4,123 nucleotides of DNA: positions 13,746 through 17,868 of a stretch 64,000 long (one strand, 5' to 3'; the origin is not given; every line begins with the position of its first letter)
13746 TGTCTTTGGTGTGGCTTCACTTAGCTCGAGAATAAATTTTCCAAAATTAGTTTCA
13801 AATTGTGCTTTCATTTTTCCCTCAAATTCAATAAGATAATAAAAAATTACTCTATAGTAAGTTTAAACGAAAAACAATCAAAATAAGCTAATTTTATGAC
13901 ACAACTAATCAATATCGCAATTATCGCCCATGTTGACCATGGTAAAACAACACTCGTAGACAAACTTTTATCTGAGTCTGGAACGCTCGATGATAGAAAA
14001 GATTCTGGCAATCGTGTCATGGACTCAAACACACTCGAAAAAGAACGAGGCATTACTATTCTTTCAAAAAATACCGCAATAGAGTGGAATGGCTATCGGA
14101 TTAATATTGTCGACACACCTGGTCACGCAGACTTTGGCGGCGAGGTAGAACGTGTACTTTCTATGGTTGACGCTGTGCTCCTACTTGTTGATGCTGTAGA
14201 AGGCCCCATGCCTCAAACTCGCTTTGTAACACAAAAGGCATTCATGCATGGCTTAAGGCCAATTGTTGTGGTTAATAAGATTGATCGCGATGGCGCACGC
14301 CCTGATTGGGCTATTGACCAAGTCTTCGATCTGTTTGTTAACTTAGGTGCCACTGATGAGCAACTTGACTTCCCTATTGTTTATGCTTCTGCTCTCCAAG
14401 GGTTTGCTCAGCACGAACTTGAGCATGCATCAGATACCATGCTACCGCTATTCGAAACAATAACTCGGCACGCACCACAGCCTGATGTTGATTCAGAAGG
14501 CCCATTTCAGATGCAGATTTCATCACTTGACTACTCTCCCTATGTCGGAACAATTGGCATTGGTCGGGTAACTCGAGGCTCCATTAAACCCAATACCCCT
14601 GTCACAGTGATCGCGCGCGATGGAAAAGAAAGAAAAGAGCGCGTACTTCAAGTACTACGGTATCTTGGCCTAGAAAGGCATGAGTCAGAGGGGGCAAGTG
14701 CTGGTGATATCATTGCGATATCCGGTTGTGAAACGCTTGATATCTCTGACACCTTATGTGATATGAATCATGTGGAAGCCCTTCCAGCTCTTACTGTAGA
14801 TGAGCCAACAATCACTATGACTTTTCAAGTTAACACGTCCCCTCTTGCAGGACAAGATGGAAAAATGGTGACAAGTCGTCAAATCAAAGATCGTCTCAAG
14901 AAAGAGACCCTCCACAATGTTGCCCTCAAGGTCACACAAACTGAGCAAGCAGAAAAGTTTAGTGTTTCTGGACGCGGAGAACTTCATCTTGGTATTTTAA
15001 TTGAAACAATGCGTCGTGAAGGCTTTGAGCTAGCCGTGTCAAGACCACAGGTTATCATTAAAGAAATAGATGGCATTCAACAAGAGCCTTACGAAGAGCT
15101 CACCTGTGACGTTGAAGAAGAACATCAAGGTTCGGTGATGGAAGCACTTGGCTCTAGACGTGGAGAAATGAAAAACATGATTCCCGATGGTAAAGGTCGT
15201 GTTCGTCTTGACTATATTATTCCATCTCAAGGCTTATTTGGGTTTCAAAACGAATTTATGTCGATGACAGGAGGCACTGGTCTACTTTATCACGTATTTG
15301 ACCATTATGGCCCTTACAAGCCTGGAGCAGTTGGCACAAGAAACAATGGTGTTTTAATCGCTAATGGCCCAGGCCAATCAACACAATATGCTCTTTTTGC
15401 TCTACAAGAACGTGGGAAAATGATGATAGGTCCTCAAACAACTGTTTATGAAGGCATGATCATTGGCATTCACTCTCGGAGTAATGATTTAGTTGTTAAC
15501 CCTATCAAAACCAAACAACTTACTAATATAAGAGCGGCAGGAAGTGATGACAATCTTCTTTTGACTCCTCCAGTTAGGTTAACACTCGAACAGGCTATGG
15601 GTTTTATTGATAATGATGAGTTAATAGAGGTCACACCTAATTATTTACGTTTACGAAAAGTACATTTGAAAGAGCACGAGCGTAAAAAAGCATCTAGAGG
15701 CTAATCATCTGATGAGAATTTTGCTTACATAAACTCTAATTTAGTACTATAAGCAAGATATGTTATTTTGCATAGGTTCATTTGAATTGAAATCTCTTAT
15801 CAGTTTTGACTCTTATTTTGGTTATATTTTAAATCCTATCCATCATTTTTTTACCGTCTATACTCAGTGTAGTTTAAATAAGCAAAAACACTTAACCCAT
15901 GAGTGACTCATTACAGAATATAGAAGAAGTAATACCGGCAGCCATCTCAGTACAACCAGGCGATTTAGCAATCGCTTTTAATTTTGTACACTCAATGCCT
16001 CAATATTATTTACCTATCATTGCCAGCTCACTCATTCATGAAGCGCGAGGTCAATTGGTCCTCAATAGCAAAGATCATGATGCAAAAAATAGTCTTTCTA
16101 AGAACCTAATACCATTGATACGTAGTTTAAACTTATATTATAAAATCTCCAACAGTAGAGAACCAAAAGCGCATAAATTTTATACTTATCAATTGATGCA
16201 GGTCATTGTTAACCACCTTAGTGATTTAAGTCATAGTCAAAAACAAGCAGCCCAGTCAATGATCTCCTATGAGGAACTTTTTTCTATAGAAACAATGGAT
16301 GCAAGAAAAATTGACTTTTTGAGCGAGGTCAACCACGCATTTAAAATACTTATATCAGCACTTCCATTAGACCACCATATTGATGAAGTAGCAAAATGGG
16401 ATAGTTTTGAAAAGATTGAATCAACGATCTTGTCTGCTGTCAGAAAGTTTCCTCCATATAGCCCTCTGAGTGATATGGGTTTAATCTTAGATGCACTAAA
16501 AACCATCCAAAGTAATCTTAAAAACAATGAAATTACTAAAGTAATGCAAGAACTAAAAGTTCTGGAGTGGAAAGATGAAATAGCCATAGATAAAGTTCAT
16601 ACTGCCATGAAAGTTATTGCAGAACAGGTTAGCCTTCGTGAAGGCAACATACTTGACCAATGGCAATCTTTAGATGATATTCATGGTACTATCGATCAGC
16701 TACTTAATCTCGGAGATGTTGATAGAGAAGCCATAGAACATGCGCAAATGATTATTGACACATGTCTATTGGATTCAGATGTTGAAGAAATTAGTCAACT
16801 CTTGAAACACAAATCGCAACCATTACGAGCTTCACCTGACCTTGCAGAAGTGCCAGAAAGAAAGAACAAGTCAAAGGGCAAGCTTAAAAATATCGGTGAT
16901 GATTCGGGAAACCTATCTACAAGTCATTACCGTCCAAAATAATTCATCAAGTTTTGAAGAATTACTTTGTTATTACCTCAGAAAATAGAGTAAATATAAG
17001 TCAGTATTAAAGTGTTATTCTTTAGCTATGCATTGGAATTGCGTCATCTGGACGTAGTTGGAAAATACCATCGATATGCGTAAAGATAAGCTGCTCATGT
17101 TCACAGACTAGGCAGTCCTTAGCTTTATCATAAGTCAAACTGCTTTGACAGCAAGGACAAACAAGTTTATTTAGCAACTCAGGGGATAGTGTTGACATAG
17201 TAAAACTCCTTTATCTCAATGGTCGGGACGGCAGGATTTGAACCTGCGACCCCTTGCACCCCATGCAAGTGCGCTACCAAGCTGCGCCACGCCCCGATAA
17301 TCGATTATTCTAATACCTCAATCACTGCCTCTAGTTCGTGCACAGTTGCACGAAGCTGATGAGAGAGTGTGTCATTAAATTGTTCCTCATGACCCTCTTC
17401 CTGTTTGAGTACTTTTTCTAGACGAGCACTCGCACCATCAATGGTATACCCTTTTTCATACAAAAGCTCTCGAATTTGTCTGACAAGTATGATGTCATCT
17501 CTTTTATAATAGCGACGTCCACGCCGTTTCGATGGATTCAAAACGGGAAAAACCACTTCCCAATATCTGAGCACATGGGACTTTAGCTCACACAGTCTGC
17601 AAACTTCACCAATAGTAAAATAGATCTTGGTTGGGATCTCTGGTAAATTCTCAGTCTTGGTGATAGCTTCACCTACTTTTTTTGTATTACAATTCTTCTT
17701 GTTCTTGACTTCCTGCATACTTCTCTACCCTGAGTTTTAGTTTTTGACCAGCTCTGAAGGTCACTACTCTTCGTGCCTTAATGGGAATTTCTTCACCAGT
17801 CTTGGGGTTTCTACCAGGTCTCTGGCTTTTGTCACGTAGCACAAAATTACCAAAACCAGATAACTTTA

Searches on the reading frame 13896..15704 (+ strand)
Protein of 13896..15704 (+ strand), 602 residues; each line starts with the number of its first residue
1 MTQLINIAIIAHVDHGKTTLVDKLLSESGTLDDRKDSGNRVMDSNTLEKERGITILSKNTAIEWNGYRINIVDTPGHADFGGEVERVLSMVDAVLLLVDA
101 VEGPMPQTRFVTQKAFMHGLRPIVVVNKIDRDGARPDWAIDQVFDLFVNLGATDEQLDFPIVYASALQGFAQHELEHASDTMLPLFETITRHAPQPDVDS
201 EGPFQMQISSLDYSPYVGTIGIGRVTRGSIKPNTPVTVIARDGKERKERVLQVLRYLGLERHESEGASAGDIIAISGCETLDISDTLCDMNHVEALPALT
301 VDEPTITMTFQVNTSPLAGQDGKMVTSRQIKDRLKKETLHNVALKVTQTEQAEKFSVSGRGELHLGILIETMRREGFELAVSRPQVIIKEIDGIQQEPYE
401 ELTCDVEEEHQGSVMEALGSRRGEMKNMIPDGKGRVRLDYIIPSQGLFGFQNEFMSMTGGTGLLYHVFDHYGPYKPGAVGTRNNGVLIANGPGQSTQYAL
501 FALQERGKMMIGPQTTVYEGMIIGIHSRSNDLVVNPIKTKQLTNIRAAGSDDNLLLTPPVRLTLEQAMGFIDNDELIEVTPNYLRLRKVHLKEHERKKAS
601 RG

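Call 14: search_protein_families(library=pfam, max_evalue=1e-8, proteins=[window:13896-15704:+])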
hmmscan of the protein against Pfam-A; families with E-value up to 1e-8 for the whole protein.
window:13896-15704:+ (602 aa): 4 families
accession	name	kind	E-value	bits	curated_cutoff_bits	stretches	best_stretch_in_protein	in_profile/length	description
PF00009.33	GTP_EFTU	-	2e-56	191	26.5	1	3-184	2-187/188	Elongation factor Tu GTP binding domain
PF21018.2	BipA_C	-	3.4e-44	149.5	23.8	1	484-592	1-109/110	TypA/BipA C-terminal domain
PF00679.30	EFG_C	-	8.1e-23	80.7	27.9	1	396-475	3-82/89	Elongation factor G C-terminus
PF03144.31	GTP_EFTU_D2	-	4.7e-12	46.6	30.3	1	218-288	1-73/73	Elongation factor Tu domain 2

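Call 28: find_homologous_proteins(query=window:13896-15704:+, max_evalue=1e-100)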
Query window:13896-15704:+ (602 aa): 8000 proteins with E <= 1e-100 among 8000 candidates; the best 120 are listed.
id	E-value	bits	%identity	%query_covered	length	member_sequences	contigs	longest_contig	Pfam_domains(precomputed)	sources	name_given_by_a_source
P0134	0.0e+0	1355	100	100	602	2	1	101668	PF21018.3,PF01926.30,PF00679.31,PF00009.34,PF03144.32,PF22042.3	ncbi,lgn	-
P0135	0.0e+0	1155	69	99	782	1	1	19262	PF21018.3,PF01926.30,PF00679.31,PF00009.34,PF03144.32,PF22042.3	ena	-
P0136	0.0e+0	1082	78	100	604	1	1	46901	PF21018.3,PF01926.30,PF00679.31,PF00009.34,PF03144.32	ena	-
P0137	0.0e+0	1055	78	99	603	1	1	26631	PF21018.3,PF01926.30,PF00679.31,PF00009.34,PF03144.32,PF22042.3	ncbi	-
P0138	0.0e+0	1054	80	99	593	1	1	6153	PF21018.3,PF01926.30,PF00679.31,PF00009.34,PF03144.32,PF22042.3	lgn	-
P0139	5.6e-292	987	73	100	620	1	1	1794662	PF21018.3,PF01926.30,PF00679.31,PF00009.34,PF03144.32,PF22042.3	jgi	jgi:GTP-binding protein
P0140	3.0e-289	978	72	100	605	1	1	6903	PF21018.3,PF01926.30,PF00679.31,PF00009.34,PF03144.32,PF22042.3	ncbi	-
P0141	1.8e-288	976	71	100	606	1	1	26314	PF21018.3,PF01926.30,PF00679.31,PF00009.34,PF03144.32,PF22042.3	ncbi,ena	-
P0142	1.9e-288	976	71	100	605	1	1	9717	PF21018.3,PF01926.30,PF00679.31,PF00009.34,PF03144.32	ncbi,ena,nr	ncbi:MAG TPA: translational GTPase TypA [Gammaproteobacteria bacterium]|nr:translational GTPase TypA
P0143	2.4e-288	975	71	100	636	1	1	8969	PF21018.3,PF01926.30,PF00679.31,PF00009.34,PF03144.32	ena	-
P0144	2.8e-288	975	73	100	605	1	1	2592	PF21018.3,PF01926.30,PF00679.31,PF00009.34,PF03144.32,PF22042.3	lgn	-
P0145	2.9e-288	975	71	100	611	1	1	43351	PF21018.3,PF01926.30,PF00679.31,PF00009.34,PF03144.32,PF22042.3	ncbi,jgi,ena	-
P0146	5.1e-288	974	72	100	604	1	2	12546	PF21018.3,PF01926.30,PF00679.31,PF00009.34,PF03144.32,PF22042.3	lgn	-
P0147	6.0e-288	974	73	99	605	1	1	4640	PF21018.3,PF01926.30,PF00679.31,PF00009.34,PF03144.32,PF22042.3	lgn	-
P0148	7.1e-288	974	71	100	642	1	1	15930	PF21018.3,PF01926.30,PF00679.31,PF00009.34,PF03144.32,PF22042.3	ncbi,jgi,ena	-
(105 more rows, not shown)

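Call 43: find_encoding_contigs(protein=P0136, flank=10000, max_places=2)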
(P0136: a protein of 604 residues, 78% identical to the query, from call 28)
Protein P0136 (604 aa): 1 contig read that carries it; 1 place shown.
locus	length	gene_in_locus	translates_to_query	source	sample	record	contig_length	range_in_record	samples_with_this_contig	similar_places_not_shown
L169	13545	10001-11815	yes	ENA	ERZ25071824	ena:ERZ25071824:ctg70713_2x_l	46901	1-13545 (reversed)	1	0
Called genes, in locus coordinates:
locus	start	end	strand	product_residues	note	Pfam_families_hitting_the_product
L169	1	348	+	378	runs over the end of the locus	PF21088:MS_channel_1st (weak), PF00924:MS_channel_2nd, PF21082:MS_channel_3rd, PF24956:Msl2-3_C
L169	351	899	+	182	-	PF00156:Pribosyltran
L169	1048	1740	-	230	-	PF13489:Methyltransf_23 (weak), PF02390:Methyltransf_4, PF13649:Methyltransf_25 (weak), PF13847:Methyltransf_31 (weak)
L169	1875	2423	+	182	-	-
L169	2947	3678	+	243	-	PF03372:Exo_endo_phos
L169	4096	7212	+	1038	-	PF13855:LRR_8 (weak), PF13516:LRR_6 (weak), PF13855:LRR_8 (weak), PF13516:LRR_6 (weak), PF13855:LRR_8 (weak), PF13516:LRR_6 (weak), PF13516:LRR_6, PF12796:Ank_2, +6 more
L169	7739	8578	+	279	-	-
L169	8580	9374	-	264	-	PF02195:ParB_N, PF17762:HTH_ParB, PF23552:ParB_C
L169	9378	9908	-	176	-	PF00160:Pro_isomerase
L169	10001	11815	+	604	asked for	PF00009:GTP_EFTU, PF01926:MMR_HSR1 (faint), PF03144:GTP_EFTU_D2, PF00679:EFG_C, PF21018:BipA_C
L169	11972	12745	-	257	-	PF02348:CTP_transf_3, PF12804:NTP_transf_3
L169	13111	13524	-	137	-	PF13411:MerR_1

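Call 44: find_encoding_contigs(protein=P0137, flank=10000, max_places=2)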
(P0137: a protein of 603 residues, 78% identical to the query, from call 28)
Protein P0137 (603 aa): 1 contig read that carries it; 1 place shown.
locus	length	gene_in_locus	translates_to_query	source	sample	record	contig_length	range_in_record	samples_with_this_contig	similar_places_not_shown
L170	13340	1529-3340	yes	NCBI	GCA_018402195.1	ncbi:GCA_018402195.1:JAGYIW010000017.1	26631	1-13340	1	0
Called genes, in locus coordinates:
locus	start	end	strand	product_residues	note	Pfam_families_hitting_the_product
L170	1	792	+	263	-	?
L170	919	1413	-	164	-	PF00160:Pro_isomerase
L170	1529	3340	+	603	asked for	PF00009:GTP_EFTU, PF01926:MMR_HSR1 (weak), PF22042:EF-G_D2 (weak), PF03144:GTP_EFTU_D2, PF00679:EFG_C, PF21018:BipA_C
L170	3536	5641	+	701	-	-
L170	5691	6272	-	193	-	PF02348:CTP_transf_3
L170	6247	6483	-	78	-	PF02348:CTP_transf_3, PF12804:NTP_transf_3 (weak)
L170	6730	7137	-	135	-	PF13411:MerR_1, PF00376:MerR (faint)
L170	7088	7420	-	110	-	PF00216:Bac_DNA_binding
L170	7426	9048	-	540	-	PF03483:B3_4, PF03484:B5, PF17759:tRNA_synthFbeta, PF03147:FDX-ACB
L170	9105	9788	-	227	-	PF01588:tRNA_bind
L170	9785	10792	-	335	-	PF02912:Phe_tRNA-synt_N, PF01409:tRNA-synt_2d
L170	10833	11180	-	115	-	PF00453:Ribosomal_L20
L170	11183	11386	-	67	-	PF01632:Ribosomal_L35p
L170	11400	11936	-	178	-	PF05198:IF3_N, PF00707:IF3_C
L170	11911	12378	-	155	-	PF00587:tRNA-synt_2b (weak), PF03129:HGTP_anticodon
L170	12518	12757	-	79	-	PF00587:tRNA-synt_2b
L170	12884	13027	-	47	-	-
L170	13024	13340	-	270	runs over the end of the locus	PF02824:TGS (weak), PF07973:tRNA_SAD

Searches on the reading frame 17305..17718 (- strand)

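Call 14: search_protein_families(library=pfam, max_evalue=1e-8, proteins=[window:17305-17718:-])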
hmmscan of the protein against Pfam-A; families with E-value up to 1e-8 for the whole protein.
window:17305-17718:- (137 aa): 1 family
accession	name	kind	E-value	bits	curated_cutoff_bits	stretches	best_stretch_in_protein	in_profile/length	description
PF13411.12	MerR_1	-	2.5e-17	63.2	21.6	1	34-100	1-66/69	MerR HTH family regulatory protein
